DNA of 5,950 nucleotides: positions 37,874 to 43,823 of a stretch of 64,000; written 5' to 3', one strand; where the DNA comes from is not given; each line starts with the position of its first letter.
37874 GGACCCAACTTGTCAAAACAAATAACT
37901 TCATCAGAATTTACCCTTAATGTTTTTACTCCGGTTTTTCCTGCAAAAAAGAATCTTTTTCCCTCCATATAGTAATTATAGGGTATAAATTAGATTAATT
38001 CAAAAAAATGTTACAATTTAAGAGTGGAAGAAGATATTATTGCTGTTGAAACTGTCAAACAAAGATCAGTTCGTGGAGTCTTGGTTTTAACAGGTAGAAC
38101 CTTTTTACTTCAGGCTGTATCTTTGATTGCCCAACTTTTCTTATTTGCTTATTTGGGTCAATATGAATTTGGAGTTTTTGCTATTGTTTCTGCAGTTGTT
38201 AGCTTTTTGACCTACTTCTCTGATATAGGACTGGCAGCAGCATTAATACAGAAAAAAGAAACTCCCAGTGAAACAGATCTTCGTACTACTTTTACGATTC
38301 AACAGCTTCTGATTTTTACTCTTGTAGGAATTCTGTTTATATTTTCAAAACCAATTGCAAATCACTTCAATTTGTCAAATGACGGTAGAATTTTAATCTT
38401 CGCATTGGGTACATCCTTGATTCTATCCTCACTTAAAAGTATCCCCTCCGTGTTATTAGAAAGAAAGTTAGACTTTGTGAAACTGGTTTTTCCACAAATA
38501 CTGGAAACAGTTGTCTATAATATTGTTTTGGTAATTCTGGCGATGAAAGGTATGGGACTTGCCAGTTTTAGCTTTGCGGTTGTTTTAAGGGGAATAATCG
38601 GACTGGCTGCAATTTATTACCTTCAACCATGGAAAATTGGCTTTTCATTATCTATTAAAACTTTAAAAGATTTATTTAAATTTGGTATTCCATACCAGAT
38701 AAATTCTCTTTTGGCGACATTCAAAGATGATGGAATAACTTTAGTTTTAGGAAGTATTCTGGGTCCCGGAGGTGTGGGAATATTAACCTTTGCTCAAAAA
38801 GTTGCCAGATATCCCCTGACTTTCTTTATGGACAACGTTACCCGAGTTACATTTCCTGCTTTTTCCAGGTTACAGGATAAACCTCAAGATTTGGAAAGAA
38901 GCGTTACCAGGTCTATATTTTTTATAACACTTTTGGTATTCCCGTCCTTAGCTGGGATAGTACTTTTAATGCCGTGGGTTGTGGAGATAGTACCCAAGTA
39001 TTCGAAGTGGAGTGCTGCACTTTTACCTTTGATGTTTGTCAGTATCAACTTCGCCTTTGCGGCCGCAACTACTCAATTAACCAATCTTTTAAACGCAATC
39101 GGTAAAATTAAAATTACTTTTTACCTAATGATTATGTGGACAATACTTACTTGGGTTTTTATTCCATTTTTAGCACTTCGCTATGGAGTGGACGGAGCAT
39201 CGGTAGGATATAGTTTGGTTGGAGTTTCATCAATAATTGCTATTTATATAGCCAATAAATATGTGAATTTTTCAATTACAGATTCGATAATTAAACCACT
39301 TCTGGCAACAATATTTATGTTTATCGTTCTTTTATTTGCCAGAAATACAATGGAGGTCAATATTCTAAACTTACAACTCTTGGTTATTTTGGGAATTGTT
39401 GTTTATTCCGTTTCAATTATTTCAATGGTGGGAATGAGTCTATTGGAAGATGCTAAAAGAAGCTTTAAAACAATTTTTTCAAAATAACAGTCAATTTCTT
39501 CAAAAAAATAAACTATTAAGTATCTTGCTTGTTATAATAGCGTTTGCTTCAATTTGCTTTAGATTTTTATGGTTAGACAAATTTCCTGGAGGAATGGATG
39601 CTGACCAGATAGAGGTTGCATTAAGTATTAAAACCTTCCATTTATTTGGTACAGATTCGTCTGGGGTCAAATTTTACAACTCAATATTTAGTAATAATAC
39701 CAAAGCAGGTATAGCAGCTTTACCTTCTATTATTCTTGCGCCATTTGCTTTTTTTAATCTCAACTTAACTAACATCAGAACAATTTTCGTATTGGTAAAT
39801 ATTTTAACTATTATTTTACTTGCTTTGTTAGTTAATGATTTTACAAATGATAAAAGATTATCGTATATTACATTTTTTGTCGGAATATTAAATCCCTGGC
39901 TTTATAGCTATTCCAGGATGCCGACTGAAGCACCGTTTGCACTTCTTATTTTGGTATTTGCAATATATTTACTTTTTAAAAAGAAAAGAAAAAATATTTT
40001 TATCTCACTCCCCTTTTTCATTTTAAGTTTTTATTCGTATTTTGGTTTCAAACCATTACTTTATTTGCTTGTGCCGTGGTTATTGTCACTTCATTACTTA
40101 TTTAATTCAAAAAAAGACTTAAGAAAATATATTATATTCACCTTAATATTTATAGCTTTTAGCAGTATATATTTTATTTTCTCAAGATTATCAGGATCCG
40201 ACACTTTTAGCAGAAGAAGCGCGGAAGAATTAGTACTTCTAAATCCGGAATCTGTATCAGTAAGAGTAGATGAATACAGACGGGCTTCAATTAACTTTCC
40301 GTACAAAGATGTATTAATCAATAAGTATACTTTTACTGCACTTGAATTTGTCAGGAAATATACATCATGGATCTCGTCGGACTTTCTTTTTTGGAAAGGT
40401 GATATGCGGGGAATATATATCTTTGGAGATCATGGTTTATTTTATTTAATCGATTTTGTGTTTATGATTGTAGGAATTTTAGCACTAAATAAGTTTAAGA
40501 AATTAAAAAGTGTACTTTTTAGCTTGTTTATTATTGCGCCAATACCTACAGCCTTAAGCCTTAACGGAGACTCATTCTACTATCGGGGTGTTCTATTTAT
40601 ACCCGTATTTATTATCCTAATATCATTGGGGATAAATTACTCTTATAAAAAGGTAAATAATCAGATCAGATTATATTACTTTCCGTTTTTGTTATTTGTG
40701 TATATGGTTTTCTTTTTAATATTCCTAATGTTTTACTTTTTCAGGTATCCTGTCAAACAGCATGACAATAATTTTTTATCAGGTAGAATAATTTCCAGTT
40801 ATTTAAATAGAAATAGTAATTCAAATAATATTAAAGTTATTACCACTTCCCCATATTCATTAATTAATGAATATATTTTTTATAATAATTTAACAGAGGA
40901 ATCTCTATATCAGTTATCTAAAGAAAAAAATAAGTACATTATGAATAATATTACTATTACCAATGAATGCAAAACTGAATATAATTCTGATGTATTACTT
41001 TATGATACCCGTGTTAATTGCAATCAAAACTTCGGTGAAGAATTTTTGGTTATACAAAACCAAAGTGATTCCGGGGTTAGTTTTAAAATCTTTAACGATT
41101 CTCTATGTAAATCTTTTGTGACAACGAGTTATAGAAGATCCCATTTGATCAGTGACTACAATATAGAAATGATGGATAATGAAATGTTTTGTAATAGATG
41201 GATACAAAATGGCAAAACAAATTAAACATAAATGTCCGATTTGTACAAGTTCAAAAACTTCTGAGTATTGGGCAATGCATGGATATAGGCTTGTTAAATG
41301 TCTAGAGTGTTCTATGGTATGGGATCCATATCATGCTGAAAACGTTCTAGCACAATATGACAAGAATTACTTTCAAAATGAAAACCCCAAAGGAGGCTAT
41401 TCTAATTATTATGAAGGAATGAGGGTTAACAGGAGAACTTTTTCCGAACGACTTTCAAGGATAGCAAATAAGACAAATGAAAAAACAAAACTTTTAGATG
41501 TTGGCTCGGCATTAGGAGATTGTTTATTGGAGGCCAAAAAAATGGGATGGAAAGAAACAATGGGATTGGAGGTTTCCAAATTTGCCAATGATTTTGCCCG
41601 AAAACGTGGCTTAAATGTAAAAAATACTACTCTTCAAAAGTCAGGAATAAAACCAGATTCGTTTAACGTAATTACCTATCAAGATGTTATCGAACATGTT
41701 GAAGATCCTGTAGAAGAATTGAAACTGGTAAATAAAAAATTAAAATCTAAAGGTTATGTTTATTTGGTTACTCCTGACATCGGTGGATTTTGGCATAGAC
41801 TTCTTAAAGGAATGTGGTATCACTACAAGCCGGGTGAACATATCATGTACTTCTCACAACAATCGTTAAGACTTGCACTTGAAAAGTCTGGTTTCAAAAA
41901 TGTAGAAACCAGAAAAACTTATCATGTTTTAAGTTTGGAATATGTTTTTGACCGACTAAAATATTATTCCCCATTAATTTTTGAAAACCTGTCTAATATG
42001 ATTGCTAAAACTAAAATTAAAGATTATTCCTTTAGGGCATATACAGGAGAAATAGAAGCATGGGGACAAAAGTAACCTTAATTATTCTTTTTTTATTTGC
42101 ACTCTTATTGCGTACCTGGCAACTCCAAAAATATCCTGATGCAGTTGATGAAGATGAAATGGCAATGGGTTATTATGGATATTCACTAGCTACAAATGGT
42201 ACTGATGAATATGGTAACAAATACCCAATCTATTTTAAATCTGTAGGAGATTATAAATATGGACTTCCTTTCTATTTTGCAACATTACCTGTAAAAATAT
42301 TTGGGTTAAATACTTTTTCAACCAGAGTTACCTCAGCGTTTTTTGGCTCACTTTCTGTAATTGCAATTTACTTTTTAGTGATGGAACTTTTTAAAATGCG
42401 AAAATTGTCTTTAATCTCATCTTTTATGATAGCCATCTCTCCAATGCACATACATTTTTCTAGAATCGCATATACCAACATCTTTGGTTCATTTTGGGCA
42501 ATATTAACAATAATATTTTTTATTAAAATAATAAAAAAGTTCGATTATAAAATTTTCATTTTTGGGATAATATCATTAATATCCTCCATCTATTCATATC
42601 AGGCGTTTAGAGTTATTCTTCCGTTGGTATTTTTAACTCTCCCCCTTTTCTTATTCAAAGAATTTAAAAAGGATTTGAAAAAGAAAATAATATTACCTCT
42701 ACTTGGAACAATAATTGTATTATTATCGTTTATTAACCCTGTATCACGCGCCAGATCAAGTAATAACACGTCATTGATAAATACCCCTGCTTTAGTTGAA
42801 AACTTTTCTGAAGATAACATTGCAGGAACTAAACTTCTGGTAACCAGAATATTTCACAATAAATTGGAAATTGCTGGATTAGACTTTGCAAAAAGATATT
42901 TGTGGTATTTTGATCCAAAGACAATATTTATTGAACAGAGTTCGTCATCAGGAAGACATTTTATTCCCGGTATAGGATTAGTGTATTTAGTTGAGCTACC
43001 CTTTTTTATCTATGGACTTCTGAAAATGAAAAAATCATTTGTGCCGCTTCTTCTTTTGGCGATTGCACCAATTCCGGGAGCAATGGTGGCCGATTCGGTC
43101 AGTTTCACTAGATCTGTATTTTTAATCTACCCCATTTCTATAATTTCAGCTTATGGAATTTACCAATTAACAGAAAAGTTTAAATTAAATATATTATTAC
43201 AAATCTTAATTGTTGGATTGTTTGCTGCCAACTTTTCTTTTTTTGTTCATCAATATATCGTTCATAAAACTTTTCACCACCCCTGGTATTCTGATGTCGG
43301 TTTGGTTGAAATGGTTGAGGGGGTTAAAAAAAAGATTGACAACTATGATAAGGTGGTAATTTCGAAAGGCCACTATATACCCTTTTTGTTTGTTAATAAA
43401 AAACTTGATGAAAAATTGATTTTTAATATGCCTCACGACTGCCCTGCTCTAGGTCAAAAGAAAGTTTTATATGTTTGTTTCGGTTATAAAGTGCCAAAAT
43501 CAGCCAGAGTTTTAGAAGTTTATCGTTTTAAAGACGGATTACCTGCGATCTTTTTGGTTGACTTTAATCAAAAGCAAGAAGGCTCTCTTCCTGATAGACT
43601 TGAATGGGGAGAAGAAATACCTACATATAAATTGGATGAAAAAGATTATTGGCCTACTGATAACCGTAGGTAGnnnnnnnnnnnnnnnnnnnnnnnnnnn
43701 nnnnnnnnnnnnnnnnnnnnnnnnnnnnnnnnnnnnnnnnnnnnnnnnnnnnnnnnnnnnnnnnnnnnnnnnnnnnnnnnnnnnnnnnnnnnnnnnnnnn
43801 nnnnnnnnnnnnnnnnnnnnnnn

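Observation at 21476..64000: Massive expansion of GT-C (PMT_2/ArnT/YfhO/GT87-like) membrane glycosyltransferases, together with Dpm1-like donors, flippase, methyltransferases and esterase: a candidate elaborate envelope or protein glycosylation system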

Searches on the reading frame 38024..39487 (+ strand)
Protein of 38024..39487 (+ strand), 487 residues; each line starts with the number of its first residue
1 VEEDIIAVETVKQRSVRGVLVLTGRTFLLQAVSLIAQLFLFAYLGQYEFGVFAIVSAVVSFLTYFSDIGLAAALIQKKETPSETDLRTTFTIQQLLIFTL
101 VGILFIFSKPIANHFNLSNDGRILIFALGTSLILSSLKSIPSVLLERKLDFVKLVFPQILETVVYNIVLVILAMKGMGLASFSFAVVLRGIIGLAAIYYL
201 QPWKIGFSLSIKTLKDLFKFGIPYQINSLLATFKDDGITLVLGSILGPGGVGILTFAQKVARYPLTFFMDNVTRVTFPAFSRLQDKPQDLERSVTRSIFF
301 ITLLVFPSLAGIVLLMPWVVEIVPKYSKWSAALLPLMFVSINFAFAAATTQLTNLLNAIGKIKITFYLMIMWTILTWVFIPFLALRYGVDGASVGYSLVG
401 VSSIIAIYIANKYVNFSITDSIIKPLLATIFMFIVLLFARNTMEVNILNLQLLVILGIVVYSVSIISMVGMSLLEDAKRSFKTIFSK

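Call 4: search_protein_families(library=pfam, proteins=[window:38024-39487:+], max_evalue=0.01)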
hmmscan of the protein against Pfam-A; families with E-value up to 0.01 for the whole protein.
window:38024-39487:+ (487 aa): 2 families
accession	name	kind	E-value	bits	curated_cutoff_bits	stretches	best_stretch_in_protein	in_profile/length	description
PF13440.11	Polysacc_synt_3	-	3.8e-53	181.1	23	1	45-323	7-283/293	Polysaccharide biosynthesis protein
PF01943.22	Polysacc_synt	-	1.8e-28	100.2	28.2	1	16-284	2-274/274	Polysaccharide biosynthesis protein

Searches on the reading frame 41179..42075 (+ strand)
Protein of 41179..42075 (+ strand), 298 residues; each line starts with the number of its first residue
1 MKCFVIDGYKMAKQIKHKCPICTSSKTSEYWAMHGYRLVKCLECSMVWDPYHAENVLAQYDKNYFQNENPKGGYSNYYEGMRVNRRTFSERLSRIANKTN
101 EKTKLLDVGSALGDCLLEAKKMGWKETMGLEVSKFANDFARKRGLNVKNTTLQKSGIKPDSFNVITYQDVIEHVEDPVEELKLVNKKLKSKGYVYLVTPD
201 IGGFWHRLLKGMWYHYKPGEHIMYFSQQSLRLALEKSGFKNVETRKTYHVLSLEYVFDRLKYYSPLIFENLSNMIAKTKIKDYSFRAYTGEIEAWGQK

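Call 4: search_protein_families(library=pfam, proteins=[window:41179-42075:+], max_evalue=0.01)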
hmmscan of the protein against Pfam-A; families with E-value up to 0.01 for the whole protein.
window:41179-42075:+ (298 aa): 6 families
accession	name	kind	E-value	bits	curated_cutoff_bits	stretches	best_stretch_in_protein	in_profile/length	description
PF13489.12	Methyltransf_23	-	2.5e-23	83.1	27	1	86-243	7-163/164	Methyltransferase domain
PF13847.12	Methyltransf_31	-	1.7e-07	31.4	27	1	101-200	3-113/145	Methyltransferase domain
PF08241.18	Methyltransf_11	-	4.7e-07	30.8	21.2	1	106-195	1-94/95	Methyltransferase domain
PF08242.18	Methyltransf_12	-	0.0002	22.5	30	1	106-193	1-97/98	Methyltransferase domain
PF13649.12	Methyltransf_25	-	0.0032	18.5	27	1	106-192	2-97/97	Methyltransferase domain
PF08003.17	Methyltransf_9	-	0.0062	16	23.8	1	159-246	180-267/315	Protein of unknown function (DUF1698)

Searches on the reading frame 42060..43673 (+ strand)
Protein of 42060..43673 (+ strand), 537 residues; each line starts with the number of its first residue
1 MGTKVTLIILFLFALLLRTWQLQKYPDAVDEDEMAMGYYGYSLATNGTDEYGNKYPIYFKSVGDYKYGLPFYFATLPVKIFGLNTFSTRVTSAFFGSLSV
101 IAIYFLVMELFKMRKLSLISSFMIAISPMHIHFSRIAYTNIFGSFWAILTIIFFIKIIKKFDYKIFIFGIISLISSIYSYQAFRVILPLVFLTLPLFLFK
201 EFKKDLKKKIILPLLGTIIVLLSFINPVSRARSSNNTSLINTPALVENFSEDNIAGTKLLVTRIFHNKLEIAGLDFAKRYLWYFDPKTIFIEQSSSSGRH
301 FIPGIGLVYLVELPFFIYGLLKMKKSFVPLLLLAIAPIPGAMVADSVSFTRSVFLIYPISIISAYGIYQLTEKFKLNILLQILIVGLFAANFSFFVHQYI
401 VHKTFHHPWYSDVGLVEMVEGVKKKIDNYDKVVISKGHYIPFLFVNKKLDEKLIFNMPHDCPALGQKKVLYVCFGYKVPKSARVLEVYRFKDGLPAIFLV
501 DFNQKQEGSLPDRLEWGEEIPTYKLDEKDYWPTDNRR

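Call 4: search_protein_families(library=pfam, proteins=[window:42060-43673:+], max_evalue=0.01)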
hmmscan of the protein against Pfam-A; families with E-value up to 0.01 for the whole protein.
window:42060-43673:+ (537 aa): 2 families
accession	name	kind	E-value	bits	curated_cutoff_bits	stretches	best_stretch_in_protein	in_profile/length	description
PF02366.24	PMT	-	1.7e-10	41.4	22.7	1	9-219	2-222/245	Dolichyl-phosphate-mannose-protein mannosyltransferase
PF13231.12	PMT_2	-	4.8e-08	33.8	26.1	1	70-224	6-154/160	Dolichyl-phosphate-mannose-protein mannosyltransferase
